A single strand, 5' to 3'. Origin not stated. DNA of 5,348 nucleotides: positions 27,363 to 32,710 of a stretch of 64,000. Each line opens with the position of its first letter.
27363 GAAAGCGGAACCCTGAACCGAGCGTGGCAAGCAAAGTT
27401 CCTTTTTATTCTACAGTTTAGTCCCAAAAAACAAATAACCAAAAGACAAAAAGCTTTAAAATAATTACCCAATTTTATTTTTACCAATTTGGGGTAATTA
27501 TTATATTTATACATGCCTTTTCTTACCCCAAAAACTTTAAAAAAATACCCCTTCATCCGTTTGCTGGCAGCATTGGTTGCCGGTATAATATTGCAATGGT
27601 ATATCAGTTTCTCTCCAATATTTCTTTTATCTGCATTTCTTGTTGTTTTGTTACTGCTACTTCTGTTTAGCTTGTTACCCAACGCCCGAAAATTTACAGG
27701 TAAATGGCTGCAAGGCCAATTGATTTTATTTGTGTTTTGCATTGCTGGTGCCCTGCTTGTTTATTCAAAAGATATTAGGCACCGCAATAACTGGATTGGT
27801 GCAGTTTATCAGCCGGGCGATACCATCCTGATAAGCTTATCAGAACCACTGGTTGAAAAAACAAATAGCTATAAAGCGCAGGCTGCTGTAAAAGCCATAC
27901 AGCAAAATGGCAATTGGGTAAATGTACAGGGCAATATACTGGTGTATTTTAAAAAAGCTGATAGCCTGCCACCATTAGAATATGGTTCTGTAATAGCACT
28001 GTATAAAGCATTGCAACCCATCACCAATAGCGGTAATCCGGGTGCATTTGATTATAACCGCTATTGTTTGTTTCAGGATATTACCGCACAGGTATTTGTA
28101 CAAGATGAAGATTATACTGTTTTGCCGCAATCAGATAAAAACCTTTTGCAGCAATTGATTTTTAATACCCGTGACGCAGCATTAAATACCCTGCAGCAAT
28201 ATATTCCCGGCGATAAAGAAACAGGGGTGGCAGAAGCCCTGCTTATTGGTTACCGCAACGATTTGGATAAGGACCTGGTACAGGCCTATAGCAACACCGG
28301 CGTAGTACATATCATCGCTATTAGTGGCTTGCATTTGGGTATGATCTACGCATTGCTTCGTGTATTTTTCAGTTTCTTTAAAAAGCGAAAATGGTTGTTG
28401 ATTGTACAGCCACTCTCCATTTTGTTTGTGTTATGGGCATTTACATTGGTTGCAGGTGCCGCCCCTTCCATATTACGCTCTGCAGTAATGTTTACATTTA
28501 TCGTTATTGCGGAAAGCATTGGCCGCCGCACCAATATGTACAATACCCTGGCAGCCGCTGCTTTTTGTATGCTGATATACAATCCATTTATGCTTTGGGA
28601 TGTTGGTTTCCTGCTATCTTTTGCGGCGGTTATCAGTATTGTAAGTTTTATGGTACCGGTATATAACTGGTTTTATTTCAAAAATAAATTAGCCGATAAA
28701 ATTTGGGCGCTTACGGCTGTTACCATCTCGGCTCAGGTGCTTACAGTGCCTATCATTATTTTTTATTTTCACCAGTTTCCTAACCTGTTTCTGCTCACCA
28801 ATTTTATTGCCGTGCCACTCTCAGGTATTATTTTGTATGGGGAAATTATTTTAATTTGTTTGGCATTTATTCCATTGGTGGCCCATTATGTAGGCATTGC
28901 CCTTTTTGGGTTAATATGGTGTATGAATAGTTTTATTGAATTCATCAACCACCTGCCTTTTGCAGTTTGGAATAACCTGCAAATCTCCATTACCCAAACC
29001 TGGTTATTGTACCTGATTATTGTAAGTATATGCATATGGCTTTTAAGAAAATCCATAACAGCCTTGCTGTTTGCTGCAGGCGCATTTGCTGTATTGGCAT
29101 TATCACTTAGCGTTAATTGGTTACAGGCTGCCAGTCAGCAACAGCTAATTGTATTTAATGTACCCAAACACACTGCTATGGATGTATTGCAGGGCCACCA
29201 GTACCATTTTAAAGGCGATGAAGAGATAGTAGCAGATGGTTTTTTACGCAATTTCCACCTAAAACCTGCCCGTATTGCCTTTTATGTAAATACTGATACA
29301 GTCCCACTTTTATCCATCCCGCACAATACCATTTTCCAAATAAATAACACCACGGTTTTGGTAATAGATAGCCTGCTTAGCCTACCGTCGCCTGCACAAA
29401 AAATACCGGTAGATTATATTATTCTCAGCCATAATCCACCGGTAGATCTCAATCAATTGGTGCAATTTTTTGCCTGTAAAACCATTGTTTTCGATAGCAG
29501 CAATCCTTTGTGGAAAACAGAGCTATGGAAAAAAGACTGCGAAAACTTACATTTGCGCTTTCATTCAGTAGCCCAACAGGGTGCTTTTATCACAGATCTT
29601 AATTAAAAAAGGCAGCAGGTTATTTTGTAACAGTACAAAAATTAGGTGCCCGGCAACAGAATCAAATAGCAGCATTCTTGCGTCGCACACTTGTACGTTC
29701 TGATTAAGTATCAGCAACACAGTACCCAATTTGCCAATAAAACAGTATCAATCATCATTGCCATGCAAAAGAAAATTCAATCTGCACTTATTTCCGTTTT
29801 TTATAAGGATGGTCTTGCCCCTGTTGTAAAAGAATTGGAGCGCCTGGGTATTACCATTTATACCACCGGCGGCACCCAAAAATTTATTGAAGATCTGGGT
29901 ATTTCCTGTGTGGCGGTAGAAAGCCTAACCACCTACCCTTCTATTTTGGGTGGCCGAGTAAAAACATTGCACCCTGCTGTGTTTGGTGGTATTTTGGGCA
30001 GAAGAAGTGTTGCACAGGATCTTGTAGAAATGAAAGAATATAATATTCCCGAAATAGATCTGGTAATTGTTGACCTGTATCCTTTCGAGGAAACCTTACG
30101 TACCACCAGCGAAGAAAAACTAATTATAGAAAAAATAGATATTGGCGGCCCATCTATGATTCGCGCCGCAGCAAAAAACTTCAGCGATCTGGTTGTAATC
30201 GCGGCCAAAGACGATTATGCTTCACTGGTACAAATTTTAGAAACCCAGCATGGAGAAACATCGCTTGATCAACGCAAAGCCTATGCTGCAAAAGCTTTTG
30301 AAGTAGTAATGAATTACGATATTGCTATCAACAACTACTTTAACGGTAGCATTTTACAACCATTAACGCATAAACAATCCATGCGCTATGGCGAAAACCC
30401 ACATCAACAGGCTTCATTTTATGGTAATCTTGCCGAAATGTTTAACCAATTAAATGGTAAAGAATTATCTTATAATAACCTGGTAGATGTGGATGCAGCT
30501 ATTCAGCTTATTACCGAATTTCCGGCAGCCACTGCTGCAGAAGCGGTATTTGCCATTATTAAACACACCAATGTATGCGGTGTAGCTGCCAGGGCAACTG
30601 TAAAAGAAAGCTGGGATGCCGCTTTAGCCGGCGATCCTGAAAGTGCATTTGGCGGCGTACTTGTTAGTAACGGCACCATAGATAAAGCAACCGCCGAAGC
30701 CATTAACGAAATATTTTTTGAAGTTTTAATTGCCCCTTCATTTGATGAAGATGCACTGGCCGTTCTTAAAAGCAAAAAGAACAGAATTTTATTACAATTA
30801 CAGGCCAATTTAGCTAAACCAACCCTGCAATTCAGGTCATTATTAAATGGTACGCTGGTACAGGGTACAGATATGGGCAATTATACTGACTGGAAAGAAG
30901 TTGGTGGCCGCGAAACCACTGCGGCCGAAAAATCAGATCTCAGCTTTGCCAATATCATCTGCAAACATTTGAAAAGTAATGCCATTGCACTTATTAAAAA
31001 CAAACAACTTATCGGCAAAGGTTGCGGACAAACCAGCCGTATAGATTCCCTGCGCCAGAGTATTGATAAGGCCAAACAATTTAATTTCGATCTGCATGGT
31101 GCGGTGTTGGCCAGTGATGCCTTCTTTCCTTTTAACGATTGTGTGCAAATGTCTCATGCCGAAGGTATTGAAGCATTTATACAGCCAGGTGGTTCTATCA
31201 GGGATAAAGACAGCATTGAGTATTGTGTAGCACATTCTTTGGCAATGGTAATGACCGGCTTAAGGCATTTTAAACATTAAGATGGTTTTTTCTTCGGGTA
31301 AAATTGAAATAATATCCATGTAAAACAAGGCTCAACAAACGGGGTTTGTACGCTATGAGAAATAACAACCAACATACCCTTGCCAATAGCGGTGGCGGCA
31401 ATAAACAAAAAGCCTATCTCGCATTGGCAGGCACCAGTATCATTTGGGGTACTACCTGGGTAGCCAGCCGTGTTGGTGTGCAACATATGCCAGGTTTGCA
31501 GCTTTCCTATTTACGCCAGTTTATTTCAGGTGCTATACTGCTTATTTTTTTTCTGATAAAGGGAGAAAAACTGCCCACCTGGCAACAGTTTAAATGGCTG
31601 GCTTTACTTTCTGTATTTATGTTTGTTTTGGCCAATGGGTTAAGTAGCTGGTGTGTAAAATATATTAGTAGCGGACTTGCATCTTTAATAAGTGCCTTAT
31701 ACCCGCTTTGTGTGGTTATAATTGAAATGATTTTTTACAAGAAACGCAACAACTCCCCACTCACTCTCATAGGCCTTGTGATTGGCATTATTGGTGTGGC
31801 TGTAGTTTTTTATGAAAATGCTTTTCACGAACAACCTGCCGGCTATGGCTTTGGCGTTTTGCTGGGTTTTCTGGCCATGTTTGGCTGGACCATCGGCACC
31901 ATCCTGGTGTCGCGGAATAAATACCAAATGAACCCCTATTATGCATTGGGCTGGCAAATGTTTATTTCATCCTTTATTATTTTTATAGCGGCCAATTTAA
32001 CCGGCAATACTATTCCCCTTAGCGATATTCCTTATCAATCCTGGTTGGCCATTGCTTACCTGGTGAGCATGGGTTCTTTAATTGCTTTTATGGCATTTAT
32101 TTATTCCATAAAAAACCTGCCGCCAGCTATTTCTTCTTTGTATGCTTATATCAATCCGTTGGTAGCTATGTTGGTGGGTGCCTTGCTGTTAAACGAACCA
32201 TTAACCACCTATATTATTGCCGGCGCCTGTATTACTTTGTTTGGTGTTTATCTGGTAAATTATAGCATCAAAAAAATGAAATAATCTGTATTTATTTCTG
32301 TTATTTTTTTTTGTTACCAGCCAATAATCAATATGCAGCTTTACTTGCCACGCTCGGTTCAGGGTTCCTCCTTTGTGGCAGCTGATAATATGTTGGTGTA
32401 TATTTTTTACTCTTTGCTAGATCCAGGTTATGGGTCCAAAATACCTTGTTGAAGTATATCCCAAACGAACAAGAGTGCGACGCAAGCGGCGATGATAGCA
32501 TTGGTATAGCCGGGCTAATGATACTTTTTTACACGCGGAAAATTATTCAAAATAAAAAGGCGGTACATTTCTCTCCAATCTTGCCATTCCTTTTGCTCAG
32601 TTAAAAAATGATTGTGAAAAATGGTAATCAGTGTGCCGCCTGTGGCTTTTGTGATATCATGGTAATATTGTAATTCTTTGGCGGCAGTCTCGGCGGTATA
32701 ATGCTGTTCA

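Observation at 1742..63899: Hyper-abundant ~50-bp intergenic element, 28 copies in 64 kb (box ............, ~18-bp spacer, core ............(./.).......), in half and full palindromic forms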

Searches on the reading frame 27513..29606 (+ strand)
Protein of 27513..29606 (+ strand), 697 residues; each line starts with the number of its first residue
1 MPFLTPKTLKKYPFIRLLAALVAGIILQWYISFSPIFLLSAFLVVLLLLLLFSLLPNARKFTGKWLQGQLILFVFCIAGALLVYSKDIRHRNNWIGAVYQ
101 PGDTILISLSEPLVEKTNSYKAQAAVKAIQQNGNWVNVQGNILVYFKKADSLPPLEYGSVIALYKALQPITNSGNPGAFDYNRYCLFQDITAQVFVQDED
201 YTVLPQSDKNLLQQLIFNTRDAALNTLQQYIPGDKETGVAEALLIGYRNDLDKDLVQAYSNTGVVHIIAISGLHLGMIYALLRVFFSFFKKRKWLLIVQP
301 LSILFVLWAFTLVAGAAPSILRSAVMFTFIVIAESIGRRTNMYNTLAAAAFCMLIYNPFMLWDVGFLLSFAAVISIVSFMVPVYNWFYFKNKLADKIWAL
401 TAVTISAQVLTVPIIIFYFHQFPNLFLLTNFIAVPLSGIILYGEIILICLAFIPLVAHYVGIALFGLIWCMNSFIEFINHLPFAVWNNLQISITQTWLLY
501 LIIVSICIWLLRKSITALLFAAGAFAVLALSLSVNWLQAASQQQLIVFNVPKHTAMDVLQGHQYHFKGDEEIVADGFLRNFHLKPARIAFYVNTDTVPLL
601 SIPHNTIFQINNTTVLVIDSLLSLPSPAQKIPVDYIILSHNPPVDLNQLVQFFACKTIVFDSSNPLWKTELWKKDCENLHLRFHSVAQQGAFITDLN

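Call 21: search_protein_families(library=pfam, proteins=[window:27513-29606:+], max_evalue=0.00001)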
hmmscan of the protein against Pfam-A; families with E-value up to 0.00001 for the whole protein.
window:27513-29606:+ (697 aa): 2 families
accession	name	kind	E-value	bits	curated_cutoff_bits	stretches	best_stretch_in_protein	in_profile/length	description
PF03772.21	Competence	-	2.7e-54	184.8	23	1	243-512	1-269/270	Competence protein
PF13567.11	DUF4131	-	2.5e-20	73.3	31.6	1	35-199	5-162/165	Domain of unknown function (DUF4131)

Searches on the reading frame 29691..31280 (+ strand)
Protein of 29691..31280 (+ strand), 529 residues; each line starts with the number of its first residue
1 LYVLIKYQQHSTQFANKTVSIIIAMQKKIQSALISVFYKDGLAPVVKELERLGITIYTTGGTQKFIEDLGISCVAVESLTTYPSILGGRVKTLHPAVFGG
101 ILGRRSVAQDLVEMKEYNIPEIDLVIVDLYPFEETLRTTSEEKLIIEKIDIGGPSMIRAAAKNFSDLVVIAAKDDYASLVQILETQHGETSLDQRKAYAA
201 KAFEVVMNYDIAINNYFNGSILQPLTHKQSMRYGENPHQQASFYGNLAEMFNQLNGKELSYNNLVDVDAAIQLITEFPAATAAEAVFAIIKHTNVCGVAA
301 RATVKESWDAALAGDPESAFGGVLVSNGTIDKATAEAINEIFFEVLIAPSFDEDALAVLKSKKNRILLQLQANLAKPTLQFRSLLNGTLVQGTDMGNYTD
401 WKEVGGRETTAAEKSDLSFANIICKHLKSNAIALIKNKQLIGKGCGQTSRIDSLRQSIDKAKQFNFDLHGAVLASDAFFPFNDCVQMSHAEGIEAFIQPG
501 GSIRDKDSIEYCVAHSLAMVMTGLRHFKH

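Call 21: search_protein_families(library=pfam, proteins=[window:29691-31280:+], max_evalue=0.00001)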
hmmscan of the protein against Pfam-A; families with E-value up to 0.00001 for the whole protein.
window:29691-31280:+ (529 aa): 2 families
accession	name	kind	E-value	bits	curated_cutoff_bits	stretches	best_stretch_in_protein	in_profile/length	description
PF01808.24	AICARFT_IMPCHas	-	2e-100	336.7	25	1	160-460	1-311/311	AICARFT/IMPCHase bienzyme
PF02142.27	MGS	-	5.1e-17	62.2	24.1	1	42-154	2-93/94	MGS-like domain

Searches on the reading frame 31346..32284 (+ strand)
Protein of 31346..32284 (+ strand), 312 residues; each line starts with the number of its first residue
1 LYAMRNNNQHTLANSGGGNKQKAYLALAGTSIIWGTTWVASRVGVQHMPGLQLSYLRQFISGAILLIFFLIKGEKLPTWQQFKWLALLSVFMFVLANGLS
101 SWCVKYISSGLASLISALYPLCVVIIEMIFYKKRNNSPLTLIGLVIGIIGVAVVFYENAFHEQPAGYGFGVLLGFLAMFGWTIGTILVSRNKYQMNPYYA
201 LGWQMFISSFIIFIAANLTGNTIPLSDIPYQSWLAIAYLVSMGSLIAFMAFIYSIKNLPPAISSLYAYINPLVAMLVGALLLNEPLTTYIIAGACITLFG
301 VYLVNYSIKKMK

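Call 75: search_protein_families(library=pfam, proteins=[window:31346-32284:+], max_evalue=0.00001)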
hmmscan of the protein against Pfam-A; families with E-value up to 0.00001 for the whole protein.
window:31346-32284:+ (312 aa): 1 family
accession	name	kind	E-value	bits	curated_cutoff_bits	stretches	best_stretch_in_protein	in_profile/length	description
PF00892.27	EamA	-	1.2e-46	158.8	28.2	2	22-155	2-134/135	EamA-like transporter family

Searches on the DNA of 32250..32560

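Call 61: search_rna_families(source=window, start=32250, end=32560, threshold=evalue, max_evalue=10)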
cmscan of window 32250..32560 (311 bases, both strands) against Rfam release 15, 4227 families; matches with E-value up to 10: 4.
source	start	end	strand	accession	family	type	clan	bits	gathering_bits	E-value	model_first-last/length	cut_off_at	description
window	32269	32402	-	RF02084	STnc130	Gene; sRNA;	-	16.8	55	4.3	1-135/135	no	Enterobacteria sRNA STnc130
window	32498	32558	-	RF02074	STnc240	Gene; sRNA;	-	16.1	55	9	1-77/77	no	Enterobacterial sRNA STnc240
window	32252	32306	-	RF02934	caiA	Gene; sRNA;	-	14.3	55.5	9.3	4-61/78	no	caiA RNA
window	32250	32307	+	RF02515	AfaR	Gene; sRNA;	-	13.8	100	4.4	171-234/234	5'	AfaR small RNA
